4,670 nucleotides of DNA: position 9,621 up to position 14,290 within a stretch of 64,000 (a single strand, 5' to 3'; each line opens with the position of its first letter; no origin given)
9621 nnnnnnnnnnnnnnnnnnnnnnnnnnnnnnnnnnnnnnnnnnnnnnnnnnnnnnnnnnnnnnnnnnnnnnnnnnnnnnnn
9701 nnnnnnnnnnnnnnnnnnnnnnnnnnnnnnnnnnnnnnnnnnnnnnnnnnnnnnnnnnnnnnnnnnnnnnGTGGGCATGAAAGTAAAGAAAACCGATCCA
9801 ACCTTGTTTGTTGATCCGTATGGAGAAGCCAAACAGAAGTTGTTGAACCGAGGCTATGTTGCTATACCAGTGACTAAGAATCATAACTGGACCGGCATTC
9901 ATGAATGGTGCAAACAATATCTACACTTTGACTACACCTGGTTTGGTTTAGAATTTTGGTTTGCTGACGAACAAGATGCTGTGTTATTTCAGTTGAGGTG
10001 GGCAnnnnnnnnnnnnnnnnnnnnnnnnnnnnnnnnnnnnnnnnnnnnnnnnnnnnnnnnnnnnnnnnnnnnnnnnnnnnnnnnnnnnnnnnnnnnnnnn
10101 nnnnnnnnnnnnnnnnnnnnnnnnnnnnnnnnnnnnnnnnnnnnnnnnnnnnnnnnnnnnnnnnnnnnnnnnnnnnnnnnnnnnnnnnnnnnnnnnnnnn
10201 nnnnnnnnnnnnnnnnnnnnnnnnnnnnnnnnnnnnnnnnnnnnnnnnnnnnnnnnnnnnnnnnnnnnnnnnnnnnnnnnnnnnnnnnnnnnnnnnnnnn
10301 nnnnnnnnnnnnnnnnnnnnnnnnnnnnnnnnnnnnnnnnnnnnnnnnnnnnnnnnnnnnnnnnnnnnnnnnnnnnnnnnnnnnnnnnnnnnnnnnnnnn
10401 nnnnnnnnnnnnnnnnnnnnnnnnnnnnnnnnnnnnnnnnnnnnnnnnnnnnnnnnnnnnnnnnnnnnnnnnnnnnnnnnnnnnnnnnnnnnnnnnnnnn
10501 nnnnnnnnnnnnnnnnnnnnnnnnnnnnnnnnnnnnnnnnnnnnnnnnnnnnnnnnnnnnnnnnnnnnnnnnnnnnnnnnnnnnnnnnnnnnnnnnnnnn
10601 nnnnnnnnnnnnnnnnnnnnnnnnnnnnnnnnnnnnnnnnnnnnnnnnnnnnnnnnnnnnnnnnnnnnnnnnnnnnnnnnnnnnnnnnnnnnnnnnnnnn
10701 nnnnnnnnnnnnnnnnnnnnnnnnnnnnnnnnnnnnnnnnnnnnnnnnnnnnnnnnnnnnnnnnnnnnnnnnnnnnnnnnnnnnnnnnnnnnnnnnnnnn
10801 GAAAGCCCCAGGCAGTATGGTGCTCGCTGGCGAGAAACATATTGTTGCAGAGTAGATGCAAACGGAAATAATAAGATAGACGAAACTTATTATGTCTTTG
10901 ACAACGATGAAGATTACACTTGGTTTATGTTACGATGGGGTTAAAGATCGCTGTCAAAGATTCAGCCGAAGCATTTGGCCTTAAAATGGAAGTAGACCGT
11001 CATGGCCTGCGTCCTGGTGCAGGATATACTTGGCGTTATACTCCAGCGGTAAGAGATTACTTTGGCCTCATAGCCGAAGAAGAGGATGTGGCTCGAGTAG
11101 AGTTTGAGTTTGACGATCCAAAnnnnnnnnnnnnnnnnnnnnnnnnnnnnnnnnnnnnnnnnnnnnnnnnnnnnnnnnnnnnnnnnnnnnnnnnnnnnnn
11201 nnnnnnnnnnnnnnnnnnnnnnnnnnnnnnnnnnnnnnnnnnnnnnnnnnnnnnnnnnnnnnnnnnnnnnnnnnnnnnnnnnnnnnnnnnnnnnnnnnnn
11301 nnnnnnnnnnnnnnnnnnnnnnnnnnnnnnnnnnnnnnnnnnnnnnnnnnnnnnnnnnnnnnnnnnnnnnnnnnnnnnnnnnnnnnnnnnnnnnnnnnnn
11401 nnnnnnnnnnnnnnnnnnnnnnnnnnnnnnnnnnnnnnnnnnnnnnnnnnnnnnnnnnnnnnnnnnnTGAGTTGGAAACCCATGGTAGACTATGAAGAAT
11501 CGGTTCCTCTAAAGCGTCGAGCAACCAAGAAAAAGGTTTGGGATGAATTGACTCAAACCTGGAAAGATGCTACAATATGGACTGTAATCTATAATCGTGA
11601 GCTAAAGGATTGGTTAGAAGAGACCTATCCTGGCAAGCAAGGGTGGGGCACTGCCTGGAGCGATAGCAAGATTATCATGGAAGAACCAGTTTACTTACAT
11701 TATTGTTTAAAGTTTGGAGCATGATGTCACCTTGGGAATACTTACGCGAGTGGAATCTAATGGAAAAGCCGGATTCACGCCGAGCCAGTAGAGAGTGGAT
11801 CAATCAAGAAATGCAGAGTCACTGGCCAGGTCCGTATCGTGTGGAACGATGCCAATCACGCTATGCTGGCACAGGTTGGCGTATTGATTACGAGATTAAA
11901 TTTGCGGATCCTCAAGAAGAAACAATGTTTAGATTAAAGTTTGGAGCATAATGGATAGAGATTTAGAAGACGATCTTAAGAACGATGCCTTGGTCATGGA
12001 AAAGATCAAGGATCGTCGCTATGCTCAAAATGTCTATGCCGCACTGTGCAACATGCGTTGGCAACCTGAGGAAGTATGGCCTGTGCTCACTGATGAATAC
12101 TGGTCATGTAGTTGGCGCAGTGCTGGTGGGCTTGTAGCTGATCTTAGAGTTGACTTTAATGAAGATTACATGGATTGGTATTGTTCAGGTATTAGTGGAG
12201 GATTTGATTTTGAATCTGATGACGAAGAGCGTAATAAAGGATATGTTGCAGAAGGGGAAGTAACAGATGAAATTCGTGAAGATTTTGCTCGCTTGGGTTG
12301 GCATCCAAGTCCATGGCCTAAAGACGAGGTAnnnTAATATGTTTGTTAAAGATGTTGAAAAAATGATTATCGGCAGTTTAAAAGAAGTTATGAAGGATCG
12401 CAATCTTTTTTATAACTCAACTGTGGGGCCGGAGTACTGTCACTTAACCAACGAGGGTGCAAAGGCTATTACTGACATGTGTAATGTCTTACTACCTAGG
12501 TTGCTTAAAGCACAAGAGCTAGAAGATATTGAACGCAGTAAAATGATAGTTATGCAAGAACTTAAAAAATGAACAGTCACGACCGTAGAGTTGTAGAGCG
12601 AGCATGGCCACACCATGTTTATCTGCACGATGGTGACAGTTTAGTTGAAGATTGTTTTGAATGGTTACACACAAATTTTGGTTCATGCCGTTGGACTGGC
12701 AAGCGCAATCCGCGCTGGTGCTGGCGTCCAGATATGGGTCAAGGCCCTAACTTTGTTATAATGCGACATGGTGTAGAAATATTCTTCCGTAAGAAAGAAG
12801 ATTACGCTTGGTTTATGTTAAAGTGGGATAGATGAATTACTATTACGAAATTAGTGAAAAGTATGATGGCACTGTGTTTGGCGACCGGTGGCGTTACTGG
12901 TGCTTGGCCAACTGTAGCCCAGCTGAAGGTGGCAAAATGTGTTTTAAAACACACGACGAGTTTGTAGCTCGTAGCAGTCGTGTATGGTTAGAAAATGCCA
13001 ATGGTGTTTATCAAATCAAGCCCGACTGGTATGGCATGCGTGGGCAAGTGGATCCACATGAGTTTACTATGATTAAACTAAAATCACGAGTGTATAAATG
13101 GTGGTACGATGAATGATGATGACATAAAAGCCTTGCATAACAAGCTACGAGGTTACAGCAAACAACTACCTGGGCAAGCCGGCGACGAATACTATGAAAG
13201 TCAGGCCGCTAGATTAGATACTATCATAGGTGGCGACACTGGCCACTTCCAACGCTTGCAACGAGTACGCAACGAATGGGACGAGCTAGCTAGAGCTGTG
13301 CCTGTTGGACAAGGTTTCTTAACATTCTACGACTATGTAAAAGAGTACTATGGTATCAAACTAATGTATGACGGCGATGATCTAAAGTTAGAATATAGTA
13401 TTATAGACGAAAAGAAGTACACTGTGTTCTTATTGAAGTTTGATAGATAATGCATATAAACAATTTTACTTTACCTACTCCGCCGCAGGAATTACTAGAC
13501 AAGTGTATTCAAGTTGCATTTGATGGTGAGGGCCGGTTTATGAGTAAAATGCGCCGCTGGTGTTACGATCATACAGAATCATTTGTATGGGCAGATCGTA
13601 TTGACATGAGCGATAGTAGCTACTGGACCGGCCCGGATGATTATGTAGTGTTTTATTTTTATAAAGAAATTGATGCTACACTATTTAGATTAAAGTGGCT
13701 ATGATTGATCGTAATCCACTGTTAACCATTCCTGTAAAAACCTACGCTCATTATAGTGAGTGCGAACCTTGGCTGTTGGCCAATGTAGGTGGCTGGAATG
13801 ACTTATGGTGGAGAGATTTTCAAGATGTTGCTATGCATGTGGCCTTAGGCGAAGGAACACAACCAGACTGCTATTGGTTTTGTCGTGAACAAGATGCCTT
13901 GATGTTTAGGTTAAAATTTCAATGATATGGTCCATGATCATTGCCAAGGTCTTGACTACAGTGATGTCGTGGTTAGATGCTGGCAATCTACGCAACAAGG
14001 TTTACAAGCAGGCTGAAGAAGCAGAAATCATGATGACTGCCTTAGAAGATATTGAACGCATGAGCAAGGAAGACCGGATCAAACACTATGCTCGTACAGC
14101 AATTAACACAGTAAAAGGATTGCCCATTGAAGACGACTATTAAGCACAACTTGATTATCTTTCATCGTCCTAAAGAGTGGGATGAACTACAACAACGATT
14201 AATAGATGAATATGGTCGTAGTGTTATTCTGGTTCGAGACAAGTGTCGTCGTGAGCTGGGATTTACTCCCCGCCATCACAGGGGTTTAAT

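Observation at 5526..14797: Tandem array of ~35 small genes, at least 27 sharing a C-terminal Phi-F-x-L-[RK]-[WFY]-[AGS] tail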

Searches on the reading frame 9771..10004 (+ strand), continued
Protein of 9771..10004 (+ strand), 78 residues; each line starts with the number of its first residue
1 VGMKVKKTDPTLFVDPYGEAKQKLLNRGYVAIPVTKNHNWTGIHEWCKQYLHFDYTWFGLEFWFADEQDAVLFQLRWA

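Call 64: fold_search(model_id=the predicted structure, library=pdb)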
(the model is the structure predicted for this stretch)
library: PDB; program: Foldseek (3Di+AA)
matches with E <= 10: 67; with E <= 0.001: 0
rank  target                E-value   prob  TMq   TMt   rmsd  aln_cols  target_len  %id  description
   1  1yqh_B                1.6e+00  0.08  0.28  0.23   5.7        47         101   17  Structure of domain of unknown function DUF77 from Bacillus cereus (released 2005-03-15)
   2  3j7a_O                1.7e+00  0.04  0.23  0.23  11.2        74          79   12  Cryo-EM structure of the Plasmodium falciparum 80S ribosome bound to the anti-protozoan drug emetine, small subunit (released 2014-07-16)
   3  8ove_AD               2.6e+00  0.06  0.28  0.26  10.6        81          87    9  CRYO-EM STRUCTURE OF TRYPANOSOMA BRUCEI PROCYCLIC FORM 80S RIBOSOME : TB11CS6H1 snoRNA mutant (released 2023-11-29)
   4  8yl7_C                2.8e+00  0.08  0.30  0.08  11.5        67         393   10  EDS1-SAG101-NRG1C heterotrimer (released 2025-01-29)
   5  4ab7_H                2.8e+00  0.02  0.17  0.06  10.5        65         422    9  Crystal structure of a tetrameric acetylglutamate kinase from Saccharomyces cerevisiae complexed with its substrate N- (released 2012-05-02)
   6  7qep_C0               3.0e+00  0.06  0.27  0.26  10.0        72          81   10  Cryo-EM structure of the ribosome from Encephalitozoon cuniculi (released 2022-02-09)
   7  6az1_N                3.2e+00  0.06  0.28  0.25   9.8        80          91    9  Cryo-EM structure of the small subunit of Leishmania ribosome bound to paromomycin (released 2017-12-06)
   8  7qiy_F                3.2e+00  0.06  0.28  0.25  10.9        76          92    9  Specific features and methylation sites of a plant ribosome. 40S head ribosomal subunit. (released 2022-06-15)
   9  9r9o_SK               3.2e+00  0.05  0.26  0.26   9.6        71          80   10  Yeast 80S with nascent chain in complex with Ssb1-ADP in the S1 state (released 2025-12-24)
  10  9yrg_A                3.7e+00  0.06  0.34  0.04  10.0        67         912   16  Cryo-EM structure of human beta-cardiac myosin in the interacting-heads motif and S2-FH undocked state (released 2026-04-08)
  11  8ova_AD               3.9e+00  0.05  0.28  0.24  10.7        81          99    9  CRYO-EM STRUCTURE OF TRYPANOSOMA BRUCEI PROCYCLIC FORM 80S RIBOSOME : PARENTAL STRAIN (released 2023-11-29)
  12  5xyi_K                3.9e+00  0.04  0.25  0.23   9.3        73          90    7  Small subunit of Trichomonas vaginalis ribosome (released 2017-08-30)
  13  5dsy_B                4.2e+00  0.04  0.27  0.11   9.0        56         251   20  Crystal structure of constitutively active PARP-2 (released 2016-07-27)
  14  2a1s_D                4.2e+00  0.04  0.31  0.08  11.6        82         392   12  Crystal structure of native PARN nuclease domain (released 2005-12-20)
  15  8yn0_D                4.2e+00  0.04  0.28  0.07  11.5        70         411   14  Crystal structure of NRG1C in complex with EDS1-SAG101-(ADPr-ATP) (released 2024-12-11)
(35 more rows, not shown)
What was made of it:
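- Tried and rejected: Foldseek against the PDB found nothing (call 64).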

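Call 68: find_homologous_proteins(query=A2, max_evalue=0.001)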
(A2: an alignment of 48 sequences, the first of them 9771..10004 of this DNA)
Query A2 (48 sequences) (78 aa, profile of the alignment): 63 proteins with E <= 0.001 among 382 candidates.
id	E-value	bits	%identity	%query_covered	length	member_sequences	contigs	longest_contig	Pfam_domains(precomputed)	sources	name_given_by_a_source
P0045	1.2e-13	68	29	51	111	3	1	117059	-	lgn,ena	-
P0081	3.3e-12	64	56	23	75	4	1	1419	-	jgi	-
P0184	8.9e-11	59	34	51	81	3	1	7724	-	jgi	-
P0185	1.5e-10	58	73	19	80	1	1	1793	-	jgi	jgi:hypothetical protein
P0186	2.0e-10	58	57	27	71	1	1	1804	-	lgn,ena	-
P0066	1.3e-9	56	37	24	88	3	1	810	-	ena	-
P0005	6.6e-9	53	97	97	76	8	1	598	-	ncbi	-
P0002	7.6e-9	53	93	71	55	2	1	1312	-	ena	-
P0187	1.3e-8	52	74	24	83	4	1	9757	-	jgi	jgi:hypothetical protein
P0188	1.7e-8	52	71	22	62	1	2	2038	-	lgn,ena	-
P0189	1.7e-8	52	80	19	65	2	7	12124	-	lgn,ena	-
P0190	4.0e-8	51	80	19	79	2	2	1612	-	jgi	jgi:hypothetical protein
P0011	5.6e-8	50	-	-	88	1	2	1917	-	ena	-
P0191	6.0e-8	50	79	24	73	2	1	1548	-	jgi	jgi:hypothetical protein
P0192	8.7e-8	50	39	46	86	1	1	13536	-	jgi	jgi:hypothetical protein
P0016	2.8e-6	45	40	26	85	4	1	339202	-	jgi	jgi:hypothetical protein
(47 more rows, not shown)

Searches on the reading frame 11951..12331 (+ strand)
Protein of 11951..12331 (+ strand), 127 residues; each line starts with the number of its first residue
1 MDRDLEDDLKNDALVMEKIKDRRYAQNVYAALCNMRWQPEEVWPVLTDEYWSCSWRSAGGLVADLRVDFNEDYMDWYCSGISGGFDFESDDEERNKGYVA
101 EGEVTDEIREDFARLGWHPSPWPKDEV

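Call 59: search_protein_families(library=pfam, max_evalue=0.01, proteins=[window:11951-12331:+])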
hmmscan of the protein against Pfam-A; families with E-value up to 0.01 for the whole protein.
window:11951-12331:+ (127 aa): 0 families

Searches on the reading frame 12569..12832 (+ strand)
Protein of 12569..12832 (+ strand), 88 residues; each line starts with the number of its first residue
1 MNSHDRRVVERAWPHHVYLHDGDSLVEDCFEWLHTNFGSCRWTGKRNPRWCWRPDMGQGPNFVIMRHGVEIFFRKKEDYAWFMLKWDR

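Call 4: search_protein_families(library=pfam, max_evalue=0.1, proteins=[window:12569-12832:+])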
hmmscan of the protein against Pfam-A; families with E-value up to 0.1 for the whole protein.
window:12569-12832:+ (88 aa): 1 family
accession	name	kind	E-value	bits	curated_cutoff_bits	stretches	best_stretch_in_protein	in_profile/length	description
PF20245.3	DUF6600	-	0.0016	18.9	27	1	18-85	39-99/102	Family of unknown function (DUF6600)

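Call 5: search_protein_families(library=phrogs, max_evalue=0.01, proteins=[window:12569-12832:+])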
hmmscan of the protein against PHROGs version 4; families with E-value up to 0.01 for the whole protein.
window:12569-12832:+ (88 aa): 0 families

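Call 77: predict_structure(alignment_id=A3)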
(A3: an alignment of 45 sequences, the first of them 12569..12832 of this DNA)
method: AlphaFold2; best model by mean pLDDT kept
length: 88 residues; sequences in the alignment: 45
mean_pLDDT: 82.5   pTM: 0.66
mean pLDDT of the five models: 82.5, 81.3, 81.3, 80.2, 79.6
residues with pLDDT >= 90: 20; 70-90: 56; 50-70: 11; < 50: 1
segments of 3 or more residues with pLDDT < 50: none
pLDDT, mean of each block of 10 residues (from residue 1): 64 84 82 90 79 85 85 90 82
secondary structure, 60 per line:
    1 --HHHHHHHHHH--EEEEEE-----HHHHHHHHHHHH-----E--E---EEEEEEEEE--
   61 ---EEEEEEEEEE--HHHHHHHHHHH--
elements in order: H3-12 E15-20 H26-37 E50-58 E64-73 H76-86
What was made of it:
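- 12569..12835 (+): Family member 21 (tail ............); second structure model. AF2 pLDDT 82.5 with the same topology and the tail as helix 76-86 (call 77).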

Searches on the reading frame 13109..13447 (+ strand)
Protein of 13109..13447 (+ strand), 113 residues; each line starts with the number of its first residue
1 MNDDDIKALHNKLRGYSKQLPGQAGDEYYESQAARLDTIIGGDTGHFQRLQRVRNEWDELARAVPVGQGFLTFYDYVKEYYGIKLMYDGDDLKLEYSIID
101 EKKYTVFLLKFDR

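Call 4: search_protein_families(library=pfam, max_evalue=0.1, proteins=[window:13109-13447:+])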
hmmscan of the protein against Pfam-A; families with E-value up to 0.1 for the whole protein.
window:13109-13447:+ (113 aa): 1 family
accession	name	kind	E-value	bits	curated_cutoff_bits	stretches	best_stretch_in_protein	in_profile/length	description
PF08031.17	BBE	-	0.0024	18.3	20.6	0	47-59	22-34/45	Berberine and berberine like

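Call 5: search_protein_families(library=phrogs, max_evalue=0.01, proteins=[window:13109-13447:+])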
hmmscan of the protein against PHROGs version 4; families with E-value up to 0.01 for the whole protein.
window:13109-13447:+ (113 aa): 0 families

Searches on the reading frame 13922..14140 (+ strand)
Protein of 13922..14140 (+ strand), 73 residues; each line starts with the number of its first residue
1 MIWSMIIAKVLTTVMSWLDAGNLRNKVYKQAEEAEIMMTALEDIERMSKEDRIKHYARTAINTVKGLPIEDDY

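Call 59: search_protein_families(library=pfam, max_evalue=0.01, proteins=[window:13922-14140:+])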
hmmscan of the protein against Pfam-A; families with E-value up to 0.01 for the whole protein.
window:13922-14140:+ (73 aa): 1 family
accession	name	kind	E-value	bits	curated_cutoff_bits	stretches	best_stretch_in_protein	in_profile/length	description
PF21616.3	Topo-V_HhH_2_2nd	-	0.0064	16.9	27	0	34-57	28-51/58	Topoisomerase V, second (HhH)2 tandem domain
